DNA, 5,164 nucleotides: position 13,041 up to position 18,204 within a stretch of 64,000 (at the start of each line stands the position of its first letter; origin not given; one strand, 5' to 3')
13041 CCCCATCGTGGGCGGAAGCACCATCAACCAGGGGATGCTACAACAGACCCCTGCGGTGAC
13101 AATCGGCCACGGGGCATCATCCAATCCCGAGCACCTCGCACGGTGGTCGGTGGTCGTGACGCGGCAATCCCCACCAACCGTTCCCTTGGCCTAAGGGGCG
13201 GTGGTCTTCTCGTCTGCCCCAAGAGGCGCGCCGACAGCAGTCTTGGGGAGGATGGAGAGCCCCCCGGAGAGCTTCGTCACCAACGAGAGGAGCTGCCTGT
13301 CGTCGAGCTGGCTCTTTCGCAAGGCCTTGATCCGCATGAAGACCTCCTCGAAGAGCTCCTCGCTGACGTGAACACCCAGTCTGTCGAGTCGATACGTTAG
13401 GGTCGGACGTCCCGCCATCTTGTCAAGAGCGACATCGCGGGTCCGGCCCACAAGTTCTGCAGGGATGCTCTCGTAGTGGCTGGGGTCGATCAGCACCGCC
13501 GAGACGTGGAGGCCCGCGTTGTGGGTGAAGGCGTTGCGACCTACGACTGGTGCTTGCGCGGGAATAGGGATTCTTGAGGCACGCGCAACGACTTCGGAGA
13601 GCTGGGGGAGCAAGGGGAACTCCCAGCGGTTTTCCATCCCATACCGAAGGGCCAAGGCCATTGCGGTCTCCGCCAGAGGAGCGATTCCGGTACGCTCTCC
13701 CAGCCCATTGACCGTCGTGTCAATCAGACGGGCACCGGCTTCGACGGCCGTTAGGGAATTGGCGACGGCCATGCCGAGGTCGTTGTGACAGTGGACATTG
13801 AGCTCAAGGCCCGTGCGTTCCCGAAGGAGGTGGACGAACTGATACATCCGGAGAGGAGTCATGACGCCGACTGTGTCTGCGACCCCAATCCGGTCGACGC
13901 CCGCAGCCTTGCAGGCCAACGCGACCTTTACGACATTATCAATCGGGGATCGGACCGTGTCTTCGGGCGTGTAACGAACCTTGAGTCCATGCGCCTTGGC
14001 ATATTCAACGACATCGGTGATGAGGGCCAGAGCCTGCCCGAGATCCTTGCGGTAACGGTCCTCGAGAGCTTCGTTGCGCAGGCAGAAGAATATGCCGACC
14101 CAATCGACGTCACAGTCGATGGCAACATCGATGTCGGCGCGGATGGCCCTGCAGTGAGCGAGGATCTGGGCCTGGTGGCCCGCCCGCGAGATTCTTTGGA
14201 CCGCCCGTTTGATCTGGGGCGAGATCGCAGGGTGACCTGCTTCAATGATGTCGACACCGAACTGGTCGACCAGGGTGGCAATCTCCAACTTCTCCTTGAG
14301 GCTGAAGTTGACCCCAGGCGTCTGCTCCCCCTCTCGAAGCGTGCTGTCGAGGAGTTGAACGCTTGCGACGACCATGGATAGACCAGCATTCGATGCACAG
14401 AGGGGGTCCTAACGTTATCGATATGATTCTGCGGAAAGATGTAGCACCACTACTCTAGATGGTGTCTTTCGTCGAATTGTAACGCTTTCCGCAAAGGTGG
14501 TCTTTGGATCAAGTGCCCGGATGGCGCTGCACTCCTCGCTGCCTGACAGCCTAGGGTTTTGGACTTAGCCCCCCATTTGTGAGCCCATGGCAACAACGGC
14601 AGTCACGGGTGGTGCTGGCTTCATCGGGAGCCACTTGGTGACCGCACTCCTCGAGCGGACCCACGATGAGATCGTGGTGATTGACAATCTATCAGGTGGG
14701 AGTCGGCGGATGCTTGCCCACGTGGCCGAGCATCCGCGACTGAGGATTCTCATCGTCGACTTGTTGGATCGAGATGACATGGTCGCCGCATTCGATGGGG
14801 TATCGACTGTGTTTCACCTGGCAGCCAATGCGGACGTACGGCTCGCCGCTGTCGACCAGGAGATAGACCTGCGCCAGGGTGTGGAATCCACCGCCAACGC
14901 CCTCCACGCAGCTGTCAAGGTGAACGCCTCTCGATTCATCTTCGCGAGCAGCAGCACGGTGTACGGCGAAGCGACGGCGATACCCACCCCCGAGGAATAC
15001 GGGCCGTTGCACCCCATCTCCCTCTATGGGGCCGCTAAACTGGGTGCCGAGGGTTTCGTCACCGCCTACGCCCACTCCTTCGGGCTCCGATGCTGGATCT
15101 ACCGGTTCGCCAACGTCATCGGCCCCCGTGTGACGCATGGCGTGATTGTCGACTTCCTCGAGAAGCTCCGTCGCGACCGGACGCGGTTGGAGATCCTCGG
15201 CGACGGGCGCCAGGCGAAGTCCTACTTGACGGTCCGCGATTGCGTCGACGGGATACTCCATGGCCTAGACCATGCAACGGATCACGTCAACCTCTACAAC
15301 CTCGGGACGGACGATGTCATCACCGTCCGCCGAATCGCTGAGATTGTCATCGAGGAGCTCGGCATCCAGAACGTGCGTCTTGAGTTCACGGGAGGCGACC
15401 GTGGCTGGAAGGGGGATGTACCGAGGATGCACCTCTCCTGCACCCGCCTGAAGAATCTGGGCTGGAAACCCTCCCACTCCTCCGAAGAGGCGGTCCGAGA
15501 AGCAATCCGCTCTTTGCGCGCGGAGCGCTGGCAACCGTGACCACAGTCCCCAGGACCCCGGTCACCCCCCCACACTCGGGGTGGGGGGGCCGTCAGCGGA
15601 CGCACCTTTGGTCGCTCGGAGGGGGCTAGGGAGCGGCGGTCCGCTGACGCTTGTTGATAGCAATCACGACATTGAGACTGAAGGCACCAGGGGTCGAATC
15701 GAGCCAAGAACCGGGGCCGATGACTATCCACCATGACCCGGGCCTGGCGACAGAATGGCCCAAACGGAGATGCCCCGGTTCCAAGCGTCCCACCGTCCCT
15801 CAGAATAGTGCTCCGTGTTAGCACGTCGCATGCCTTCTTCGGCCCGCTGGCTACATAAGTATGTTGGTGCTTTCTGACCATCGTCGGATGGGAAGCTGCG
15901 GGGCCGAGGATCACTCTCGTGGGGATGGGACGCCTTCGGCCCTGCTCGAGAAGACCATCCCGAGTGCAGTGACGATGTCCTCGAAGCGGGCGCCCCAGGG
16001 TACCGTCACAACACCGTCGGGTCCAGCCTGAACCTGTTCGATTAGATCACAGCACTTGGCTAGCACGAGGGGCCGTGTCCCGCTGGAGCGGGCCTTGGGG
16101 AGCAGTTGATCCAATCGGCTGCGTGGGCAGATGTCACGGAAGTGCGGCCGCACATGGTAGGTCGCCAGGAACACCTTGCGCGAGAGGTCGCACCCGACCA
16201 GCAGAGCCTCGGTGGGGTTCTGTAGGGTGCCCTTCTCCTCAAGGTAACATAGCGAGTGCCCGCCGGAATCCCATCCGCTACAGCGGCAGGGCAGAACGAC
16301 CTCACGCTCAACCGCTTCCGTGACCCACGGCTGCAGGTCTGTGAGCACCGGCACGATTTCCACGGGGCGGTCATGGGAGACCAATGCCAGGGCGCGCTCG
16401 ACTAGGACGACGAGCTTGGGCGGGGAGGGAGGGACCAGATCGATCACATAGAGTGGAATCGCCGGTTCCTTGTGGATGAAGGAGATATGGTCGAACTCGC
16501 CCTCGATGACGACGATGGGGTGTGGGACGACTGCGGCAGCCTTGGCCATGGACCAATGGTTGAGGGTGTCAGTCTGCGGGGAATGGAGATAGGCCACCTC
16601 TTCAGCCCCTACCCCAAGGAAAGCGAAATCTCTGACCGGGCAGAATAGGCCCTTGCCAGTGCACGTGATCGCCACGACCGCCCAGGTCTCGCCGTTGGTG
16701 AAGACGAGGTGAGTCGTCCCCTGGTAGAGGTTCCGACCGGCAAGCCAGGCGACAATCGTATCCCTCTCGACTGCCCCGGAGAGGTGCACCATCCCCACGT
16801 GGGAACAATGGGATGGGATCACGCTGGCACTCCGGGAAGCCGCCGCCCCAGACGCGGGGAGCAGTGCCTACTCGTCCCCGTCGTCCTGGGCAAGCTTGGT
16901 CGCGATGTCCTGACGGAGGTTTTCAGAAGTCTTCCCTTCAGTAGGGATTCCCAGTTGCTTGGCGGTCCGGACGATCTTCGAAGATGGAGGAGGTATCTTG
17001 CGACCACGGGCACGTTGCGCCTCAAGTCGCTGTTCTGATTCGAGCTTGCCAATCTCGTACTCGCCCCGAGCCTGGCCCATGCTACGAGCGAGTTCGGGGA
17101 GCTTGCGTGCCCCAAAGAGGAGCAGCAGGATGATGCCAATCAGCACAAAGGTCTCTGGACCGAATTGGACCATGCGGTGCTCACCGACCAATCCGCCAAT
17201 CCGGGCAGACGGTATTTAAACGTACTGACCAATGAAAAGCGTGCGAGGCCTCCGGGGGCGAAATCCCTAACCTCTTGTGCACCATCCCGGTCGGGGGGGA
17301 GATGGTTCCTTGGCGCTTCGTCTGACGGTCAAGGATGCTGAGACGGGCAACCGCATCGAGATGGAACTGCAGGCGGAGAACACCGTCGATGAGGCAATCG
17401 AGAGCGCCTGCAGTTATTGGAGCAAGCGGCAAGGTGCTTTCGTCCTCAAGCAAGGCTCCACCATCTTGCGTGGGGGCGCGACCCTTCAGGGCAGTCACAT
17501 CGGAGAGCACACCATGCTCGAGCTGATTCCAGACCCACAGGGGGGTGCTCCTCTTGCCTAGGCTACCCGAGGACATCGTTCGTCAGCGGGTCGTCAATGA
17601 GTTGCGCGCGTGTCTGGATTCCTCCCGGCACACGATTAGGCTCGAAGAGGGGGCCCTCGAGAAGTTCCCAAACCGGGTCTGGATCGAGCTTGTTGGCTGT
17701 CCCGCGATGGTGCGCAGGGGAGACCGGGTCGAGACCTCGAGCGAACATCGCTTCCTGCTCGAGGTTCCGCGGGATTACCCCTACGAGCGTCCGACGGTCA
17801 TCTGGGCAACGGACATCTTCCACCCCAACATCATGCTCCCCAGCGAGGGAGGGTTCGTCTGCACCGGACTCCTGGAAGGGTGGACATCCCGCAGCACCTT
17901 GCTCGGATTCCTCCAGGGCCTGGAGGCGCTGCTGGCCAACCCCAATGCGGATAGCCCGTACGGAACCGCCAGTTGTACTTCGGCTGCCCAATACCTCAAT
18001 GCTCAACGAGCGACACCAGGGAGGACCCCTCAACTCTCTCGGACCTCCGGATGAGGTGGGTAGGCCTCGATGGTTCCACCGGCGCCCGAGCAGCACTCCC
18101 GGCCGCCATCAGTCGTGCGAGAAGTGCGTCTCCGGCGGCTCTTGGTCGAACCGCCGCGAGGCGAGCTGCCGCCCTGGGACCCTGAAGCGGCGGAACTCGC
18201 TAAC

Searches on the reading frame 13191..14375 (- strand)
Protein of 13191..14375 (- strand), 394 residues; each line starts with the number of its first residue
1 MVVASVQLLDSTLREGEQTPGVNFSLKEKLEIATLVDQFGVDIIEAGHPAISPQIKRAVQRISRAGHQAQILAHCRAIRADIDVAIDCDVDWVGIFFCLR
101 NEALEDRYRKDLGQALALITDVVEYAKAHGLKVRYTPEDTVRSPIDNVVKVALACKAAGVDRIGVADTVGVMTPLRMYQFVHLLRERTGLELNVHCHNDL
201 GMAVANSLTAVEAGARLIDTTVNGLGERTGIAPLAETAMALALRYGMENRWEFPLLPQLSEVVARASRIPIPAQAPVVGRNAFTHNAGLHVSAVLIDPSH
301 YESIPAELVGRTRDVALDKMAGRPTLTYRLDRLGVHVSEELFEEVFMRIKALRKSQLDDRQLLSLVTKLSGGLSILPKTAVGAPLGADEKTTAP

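Call 38: search_protein_families(library=pfam, proteins=[window:13191-14375:-], max_evalue=0.001)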
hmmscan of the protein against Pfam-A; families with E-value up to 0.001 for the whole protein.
window:13191-14375:- (394 aa): 2 families
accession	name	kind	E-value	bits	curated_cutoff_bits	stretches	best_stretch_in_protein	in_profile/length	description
PF00682.25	HMGL-like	-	1.1e-69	235.2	29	1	6-263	2-260/260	HMGL-like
PF22617.1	HCS_D2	-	1.5e-19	70.5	27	1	277-354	1-79/82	Homocitrate synthase post-HMGL domain-like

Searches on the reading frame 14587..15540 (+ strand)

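Call 38: search_protein_families(library=pfam, proteins=[window:14587-15540:+], max_evalue=0.001)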
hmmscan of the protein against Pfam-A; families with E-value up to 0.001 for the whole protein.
window:14587-15540:+ (317 aa): 9 families
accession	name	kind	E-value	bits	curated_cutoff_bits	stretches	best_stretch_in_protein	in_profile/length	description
PF01370.27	Epimerase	-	1.2e-48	166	20.9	1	6-240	3-240/240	NAD dependent epimerase/dehydratase family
PF16363.11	GDP_Man_Dehyd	-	6.9e-44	151.1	27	1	6-305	2-331/332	GDP-mannose 4,6 dehydratase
PF01073.25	3Beta_HSD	-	9.3e-19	68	22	1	5-159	1-158/280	3-beta hydroxysteroid dehydrogenase/isomerase family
PF02719.21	Polysacc_synt_2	-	3.2e-17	63.1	20.2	1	6-269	3-262/293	Polysaccharide biosynthesis protein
PF13460.12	NAD_binding_10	-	6.4e-13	49.4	27.2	1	8-131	1-107/184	NAD(P)H-binding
PF04321.23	RmlD_sub_bind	-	8.4e-13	48.5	27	1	6-308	5-283/287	RmlD substrate binding domain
PF07993.18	NAD_binding_4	-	7.3e-12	45.4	20.1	1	60-187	77-216/258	Male sterility protein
PF05368.20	NmrA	-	2.2e-06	27.9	27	1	3-122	4-107/298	NmrA-like family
PF00106.31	adh_short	-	0.00021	21.3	26.6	1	4-164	3-166/195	short chain dehydrogenase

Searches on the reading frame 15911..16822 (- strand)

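Call 38: search_protein_families(library=pfam, proteins=[window:15911-16822:-], max_evalue=0.001)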
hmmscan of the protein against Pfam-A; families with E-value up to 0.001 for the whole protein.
window:15911-16822:- (303 aa): 1 family
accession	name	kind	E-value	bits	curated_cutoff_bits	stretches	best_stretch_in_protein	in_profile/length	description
PF24830.1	DUF7714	-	1.8e-47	162.2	25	1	2-291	3-277/280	Family of unknown function (DUF7714)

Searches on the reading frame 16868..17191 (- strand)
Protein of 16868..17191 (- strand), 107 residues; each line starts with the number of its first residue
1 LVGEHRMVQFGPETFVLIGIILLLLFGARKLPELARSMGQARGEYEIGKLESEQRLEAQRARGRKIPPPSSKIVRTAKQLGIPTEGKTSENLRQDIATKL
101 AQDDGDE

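Call 40: search_protein_families(library=pfam, proteins=[window:16868-17191:-], max_evalue=0.001)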
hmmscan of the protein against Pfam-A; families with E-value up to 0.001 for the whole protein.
window:16868-17191:- (107 aa): 1 family
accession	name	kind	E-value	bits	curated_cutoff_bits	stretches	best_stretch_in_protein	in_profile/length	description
PF02416.21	TatA_B_E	-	3.3e-10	39.5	21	1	11-41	2-32/53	mttA/Hcf106 family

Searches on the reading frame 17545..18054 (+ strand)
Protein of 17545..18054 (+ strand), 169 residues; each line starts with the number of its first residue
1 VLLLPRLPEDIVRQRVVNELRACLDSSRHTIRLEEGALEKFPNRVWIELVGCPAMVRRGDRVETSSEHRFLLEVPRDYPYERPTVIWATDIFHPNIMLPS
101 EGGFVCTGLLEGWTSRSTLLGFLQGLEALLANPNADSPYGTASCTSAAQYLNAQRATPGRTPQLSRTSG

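Call 40: search_protein_families(library=pfam, proteins=[window:17545-18054:+], max_evalue=0.001)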
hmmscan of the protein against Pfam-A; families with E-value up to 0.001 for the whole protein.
window:17545-18054:+ (169 aa): 1 family
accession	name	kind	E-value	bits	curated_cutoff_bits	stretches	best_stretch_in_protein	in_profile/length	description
PF00179.31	UQ_con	-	1.3e-12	47.9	27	1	68-143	47-121/140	Ubiquitin-conjugating enzyme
